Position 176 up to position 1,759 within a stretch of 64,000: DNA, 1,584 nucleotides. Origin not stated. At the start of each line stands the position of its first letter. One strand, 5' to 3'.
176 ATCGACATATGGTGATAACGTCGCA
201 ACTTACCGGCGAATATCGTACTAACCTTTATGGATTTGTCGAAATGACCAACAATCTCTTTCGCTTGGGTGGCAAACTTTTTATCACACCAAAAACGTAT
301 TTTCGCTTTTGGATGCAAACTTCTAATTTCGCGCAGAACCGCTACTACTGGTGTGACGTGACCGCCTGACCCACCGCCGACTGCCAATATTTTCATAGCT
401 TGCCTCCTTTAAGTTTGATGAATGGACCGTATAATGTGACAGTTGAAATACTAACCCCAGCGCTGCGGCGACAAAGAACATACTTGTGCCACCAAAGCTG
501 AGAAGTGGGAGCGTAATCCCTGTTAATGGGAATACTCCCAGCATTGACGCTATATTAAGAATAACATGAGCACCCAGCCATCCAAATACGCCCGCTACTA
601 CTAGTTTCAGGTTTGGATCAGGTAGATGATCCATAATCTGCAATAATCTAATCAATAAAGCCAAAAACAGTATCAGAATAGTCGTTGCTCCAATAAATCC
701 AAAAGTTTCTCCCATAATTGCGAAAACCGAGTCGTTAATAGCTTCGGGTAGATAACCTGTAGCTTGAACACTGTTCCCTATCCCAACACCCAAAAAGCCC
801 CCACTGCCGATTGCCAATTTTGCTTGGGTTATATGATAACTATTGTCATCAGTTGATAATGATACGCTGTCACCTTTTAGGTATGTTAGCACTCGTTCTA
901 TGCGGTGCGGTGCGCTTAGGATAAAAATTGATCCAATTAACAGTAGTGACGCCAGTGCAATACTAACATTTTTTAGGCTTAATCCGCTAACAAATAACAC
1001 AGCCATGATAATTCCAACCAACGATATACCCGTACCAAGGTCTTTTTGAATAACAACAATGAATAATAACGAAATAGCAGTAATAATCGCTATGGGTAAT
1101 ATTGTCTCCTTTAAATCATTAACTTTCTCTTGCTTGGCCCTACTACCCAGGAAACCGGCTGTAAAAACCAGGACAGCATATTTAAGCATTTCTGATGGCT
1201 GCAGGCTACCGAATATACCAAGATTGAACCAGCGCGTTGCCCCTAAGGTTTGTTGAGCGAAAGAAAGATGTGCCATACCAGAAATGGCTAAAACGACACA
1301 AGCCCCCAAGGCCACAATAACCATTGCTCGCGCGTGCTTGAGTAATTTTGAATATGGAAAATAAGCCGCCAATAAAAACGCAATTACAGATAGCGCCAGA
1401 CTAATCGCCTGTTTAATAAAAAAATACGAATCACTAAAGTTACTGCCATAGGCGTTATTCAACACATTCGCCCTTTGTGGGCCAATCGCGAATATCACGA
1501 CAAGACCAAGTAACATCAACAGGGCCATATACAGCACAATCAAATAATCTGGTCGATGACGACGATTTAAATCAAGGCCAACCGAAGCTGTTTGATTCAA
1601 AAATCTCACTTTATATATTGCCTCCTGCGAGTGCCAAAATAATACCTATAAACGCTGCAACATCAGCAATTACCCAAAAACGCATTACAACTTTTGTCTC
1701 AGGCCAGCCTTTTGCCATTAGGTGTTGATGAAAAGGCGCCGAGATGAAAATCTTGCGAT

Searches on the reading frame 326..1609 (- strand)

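Call 41: search_protein_families(library=padloc, alignment_id=A3, max_evalue=0.00001)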
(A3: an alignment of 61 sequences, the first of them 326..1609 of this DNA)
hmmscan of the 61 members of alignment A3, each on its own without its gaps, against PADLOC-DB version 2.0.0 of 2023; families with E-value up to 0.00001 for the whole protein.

A. member 1, window:326-1609:- (428 aa): 0 families

B. families by the number of members that match (of 61 scanned): 33 families (the first 25 are shown)
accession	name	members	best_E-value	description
PDLC04134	mad2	3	1e-13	mads_2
PDLC04135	mad3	2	4.2e-31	mads_3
PDLC04140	mad8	2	6.4e-12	mads_8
PDLC02980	AriA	2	8.2e-09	-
PDLC04213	HEC-02A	2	9.8e-09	-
PDLC05064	PDC-S68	1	2.1e-17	-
PDLC05065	PDC-S68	1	3.5e-17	-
PDLC01734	typeIV_RecD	1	5.5e-15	RecD_0_IVD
PDLC00233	KwaB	1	8.9e-14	DUF4868 domain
PDLC04476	PDC-M16A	1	1.3e-13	-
PDLC01148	RecD_like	1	6.4e-13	RecD/Tra ATPase fused to N-terminal HHH domain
PDLC04475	PDC-M16A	1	1.6e-11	-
PDLC05066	PDC-S68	1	3.2e-11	-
PDLC03878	NsnB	1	1.9e-10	-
PDLC05035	PDC-S53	1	3.4e-09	-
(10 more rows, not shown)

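Call 42: search_protein_families(library=pfam, alignment_id=A3, max_evalue=0.00001)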
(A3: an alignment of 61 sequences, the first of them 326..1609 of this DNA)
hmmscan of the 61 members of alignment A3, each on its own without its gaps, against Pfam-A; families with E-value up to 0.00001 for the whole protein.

A. member 1, window:326-1609:- (428 aa): 1 family
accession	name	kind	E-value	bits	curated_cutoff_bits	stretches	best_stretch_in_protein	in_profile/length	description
PF01098.24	FTSW_RODA_SPOVE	-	3.7e-74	250.3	26.4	1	23-394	3-354/356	Cell cycle protein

B. families by the number of members that match (of 61 scanned): 76 families (the first 25 are shown)
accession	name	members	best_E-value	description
PF00587.30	tRNA-synt_2b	3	2.6e-28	tRNA synthetase class II core domain (G, H, P, S and T)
PF00005.33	ABC_tran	2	5.3e-37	ABC transporter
PF00072.30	Response_reg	2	1.1e-23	Response regulator receiver domain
PF02687.27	FtsX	2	2.6e-21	FtsX-like permease C-terminal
PF03129.25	HGTP_anticodon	2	1e-18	Anticodon binding domain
PF01336.31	tRNA_anti-codon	2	4e-13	OB-fold nucleic acid binding domain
PF13180.12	PDZ_2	2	1.9e-10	PDZ domain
PF17820.7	PDZ_6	2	8.7e-10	PDZ domain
PF07517.20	SecA_DEAD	1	3.6e-123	SecA DEAD-like domain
PF01933.23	CofD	1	3.5e-88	2-phospho-L-lactate transferase CofD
PF01795.25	Methyltransf_5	1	3e-84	MraW methylase family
PF00318.25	Ribosomal_S2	1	1.2e-82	Ribosomal protein S2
PF02896.24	PEP-utilizers_C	1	1.1e-79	PEP-utilising enzyme, PEP-binding domain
PF01255.24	Prenyltransf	1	6.3e-78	Putative undecaprenyl diphosphate synthase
PF01098.24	FTSW_RODA_SPOVE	1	3.7e-74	Cell cycle protein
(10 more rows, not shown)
